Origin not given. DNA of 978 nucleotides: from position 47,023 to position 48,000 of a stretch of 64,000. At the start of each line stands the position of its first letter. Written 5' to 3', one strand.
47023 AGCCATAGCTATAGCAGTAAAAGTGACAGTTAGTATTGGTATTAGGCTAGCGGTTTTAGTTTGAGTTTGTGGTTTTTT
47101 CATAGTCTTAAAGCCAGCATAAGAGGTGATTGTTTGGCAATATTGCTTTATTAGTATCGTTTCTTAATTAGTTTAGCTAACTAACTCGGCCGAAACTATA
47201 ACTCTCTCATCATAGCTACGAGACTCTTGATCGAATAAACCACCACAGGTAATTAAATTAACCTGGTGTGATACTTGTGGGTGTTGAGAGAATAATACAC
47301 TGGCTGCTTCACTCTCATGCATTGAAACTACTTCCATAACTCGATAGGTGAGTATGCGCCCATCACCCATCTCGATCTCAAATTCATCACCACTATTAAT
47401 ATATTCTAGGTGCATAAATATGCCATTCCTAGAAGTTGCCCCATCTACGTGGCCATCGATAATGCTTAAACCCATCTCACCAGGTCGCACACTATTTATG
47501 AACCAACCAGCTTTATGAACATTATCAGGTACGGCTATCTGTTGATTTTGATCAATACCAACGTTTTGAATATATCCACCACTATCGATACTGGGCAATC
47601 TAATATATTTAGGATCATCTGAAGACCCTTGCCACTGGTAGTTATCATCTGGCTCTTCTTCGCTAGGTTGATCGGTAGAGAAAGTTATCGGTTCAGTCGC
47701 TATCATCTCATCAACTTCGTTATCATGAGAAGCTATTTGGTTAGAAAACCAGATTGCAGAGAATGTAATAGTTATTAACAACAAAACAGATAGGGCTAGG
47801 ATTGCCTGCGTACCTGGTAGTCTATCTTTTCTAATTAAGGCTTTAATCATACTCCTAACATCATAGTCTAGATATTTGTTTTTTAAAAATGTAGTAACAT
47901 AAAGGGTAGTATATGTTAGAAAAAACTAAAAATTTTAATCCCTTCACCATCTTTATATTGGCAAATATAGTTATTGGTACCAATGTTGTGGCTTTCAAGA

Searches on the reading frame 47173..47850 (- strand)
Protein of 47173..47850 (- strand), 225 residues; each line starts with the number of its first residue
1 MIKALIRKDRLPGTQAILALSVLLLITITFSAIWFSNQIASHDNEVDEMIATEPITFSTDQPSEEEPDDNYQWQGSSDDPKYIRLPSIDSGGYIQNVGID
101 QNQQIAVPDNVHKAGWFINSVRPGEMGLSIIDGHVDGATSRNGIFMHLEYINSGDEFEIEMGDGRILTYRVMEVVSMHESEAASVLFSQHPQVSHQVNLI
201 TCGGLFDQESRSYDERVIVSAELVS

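Call 11: search_protein_families(library=pfam, proteins=[window:47173-47850:-], max_evalue=0.01)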
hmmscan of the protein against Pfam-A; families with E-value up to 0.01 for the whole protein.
window:47173-47850:- (225 aa): 1 family
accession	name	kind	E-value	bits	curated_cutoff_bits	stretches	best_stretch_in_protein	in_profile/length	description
PF04203.18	Sortase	-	1.6e-16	60.6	26.6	1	101-224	14-125/125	Sortase domain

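Call 13: search_protein_families(library=ncbifam, proteins=[window:47173-47850:-], max_evalue=1)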
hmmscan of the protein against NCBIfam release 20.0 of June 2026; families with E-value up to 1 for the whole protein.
window:47173-47850:- (225 aa): 5 families
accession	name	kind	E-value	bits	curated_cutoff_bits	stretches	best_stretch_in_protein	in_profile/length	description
NF033748.1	class_F_sortase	subfamily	7.1e-30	103.7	166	1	77-223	8-154/155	class F sortase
TIGR03784.1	marine_sortase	equivalog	2.6e-07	30.5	158.25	1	114-221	78-174/174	class GN sortase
NF058671.1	sortase_SrtD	exception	1.7e-05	24.6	140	1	22-202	3-168/187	class D sortase, LPxTATN-specific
NF033746.1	class_D_sortase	subfamily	0.00024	20.9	165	1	114-203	37-115/135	class D sortase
NF033745.1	class_C_sortase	subfamily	0.00032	20.5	160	1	126-205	134-207/220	class C sortase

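Call 50: search_solved_structures(query=window:47173-47850:-, max_evalue=0.01, show_alignments=1)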
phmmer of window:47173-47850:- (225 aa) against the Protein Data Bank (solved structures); distinct sequences matched with E-value up to 0.01: 0.

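Call 64: find_homologous_proteins(query=window:47173-47847:-, max_evalue=1e-10)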
Query window:47173-47847:- (224 aa): 140 proteins with E <= 1e-10 among 367 candidates; the best 120 are listed.
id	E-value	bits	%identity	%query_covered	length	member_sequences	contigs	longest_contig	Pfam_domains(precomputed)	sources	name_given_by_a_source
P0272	1.6e-144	497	100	100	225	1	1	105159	PF04203.19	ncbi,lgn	-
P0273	3.6e-67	244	52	96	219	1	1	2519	PF04203.19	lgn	-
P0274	2.4e-66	241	60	77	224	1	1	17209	PF04203.19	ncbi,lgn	-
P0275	1.7e-65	239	49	100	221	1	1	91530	PF04203.19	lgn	-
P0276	1.8e-65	239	61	77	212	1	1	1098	PF04203.19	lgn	-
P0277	4.1e-65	237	52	98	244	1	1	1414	PF04203.19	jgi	jgi:hypothetical protein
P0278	3.0e-63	231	61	76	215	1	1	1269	PF04203.19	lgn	-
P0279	1.5e-62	229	58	82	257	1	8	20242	PF04203.19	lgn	-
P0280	8.7e-62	227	58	76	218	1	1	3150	PF04203.19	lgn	-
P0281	8.9e-62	227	53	92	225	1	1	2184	PF04203.19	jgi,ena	jgi:LPXTG-site transpeptidase (sortase) family protein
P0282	2.0e-61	225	57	77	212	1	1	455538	PF04203.19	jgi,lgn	jgi:hypothetical protein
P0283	2.7e-61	225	49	97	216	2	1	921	PF04203.19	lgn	-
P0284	1.3e-60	223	49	96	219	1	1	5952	PF04203.19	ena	-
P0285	1.9e-60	222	50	92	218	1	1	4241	PF04203.19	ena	-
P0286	4.8e-60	221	49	98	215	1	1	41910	PF04203.19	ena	-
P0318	6.0e-53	198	46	98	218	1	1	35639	PF04203.19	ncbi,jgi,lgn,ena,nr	ncbi:MAG TPA: class F sortase [Candidatus Saccharimonadales bacterium]|nr:class F sortase [Candidatu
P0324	2.4e-52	196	55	75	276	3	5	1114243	PF04203.19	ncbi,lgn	-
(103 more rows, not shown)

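Call 65: find_encoding_contigs(protein=P0318, flank=5000, max_places=1)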
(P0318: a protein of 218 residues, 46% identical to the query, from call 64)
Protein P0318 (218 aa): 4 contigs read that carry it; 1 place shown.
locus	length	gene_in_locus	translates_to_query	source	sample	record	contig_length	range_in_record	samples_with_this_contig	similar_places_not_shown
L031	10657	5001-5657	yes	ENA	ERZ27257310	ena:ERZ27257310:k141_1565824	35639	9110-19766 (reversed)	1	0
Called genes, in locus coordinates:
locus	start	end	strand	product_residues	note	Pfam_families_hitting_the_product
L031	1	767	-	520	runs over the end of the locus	PF13517:FG-GAP_3 (faint)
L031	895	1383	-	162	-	PF06983:3-dmu-9_3-mt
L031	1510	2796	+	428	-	PF03600:CitMHS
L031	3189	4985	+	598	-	-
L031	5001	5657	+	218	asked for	PF04203:Sortase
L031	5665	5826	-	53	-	-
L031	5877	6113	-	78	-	-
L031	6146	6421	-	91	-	-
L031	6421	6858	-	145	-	-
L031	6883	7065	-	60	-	-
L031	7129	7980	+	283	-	PF00892:EamA, PF06800:Sugar_transport (weak)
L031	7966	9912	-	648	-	PF18483:Lectin_L-type_dom, PF00139:Lectin_legB (weak)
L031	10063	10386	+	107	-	-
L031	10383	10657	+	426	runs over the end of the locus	-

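Call 66: find_encoding_contigs(protein=P0324, flank=5000, max_places=1)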
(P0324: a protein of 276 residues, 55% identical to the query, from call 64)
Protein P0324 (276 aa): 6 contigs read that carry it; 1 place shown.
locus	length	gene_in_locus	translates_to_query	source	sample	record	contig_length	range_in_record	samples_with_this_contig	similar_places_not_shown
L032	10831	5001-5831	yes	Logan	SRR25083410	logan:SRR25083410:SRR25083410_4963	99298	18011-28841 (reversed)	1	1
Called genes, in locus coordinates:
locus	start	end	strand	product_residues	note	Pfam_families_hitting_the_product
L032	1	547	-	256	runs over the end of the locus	PF02735:Ku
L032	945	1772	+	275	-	PF00165:HTH_AraC (weak), PF12833:HTH_18, PF01035:DNA_binding_1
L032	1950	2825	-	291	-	-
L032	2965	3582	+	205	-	-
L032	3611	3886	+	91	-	PF01022:HTH_5, PF12802:MarR_2 (weak), PF12840:HTH_20, PF08279:HTH_11 (weak)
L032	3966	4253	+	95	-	PF10041:DUF2277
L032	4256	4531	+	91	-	PF02148:zf-UBP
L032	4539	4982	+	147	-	-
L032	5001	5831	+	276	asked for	PF04203:Sortase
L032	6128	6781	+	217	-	PF00027:cNMP_binding, PF13545:HTH_Crp_2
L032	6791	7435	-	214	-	PF13174:TPR_6 (faint), PF13431:TPR_17 (faint), PF13176:TPR_7 (faint), PF23914:TPR_CcmH_CycH (weak), PF00515:TPR_1 (weak), PF13181:TPR_8 (weak), PF13414:TPR_11 (weak), PF13428:TPR_14 (weak), +5 more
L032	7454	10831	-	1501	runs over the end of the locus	PF17936:Big_6 (weak)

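Call 67: find_encoding_contigs(protein=P0282, flank=5000, max_places=1)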
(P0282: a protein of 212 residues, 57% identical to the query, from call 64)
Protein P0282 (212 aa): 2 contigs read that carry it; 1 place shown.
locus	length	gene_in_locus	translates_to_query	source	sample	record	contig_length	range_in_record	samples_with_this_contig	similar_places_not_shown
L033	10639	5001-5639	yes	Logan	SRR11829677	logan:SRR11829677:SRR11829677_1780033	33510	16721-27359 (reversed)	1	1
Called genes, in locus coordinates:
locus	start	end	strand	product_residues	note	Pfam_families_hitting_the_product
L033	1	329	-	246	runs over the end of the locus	PF02535:Zip (faint)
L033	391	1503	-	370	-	PF06441:EHN, PF00561:Abhydrolase_1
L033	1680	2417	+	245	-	PF12833:HTH_18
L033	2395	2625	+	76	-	-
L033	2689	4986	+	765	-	PF25174:Beta-prop_THOC3 (faint)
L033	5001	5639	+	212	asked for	PF04203:Sortase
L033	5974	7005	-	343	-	PF01645:Glu_synthase (faint), PF01070:FMN_dh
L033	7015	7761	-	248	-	PF01978:TrmB, PF25212:HVO_A0114 (faint)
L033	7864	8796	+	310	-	PF01933:CofD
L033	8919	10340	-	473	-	-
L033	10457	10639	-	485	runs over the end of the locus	PF00512:HisKA, PF02518:HATPase_c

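Call 68: find_encoding_contigs(protein=P0275, flank=5000, max_places=1)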
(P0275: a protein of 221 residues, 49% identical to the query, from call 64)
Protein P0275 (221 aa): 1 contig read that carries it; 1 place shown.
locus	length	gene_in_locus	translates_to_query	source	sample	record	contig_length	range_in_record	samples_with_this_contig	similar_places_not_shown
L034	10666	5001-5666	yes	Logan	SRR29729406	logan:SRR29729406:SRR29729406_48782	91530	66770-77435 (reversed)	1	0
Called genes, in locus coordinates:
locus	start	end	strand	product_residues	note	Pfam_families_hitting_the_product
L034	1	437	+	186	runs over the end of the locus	PF00731:AIRC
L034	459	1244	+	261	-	PF23023:Anti-Pycsar_Apyc1, PF00753:Lactamase_B, PF12706:Lactamase_B_2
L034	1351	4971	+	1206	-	PF07581:Glug (faint)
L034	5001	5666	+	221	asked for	PF04203:Sortase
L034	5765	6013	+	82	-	PF12732:YtxH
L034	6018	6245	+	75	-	-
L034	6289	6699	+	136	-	PF09945:DUF2177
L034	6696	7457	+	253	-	PF18761:Heliorhodopsin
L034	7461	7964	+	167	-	-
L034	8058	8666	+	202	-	PF02142:MGS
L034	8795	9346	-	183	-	PF00027:cNMP_binding (weak), PF13545:HTH_Crp_2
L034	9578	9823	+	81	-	PF04226:Transgly_assoc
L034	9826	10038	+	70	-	PF06150:ChaB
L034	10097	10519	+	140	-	PF14470:bPH_3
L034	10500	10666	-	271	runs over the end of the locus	PF00459:Inositol_P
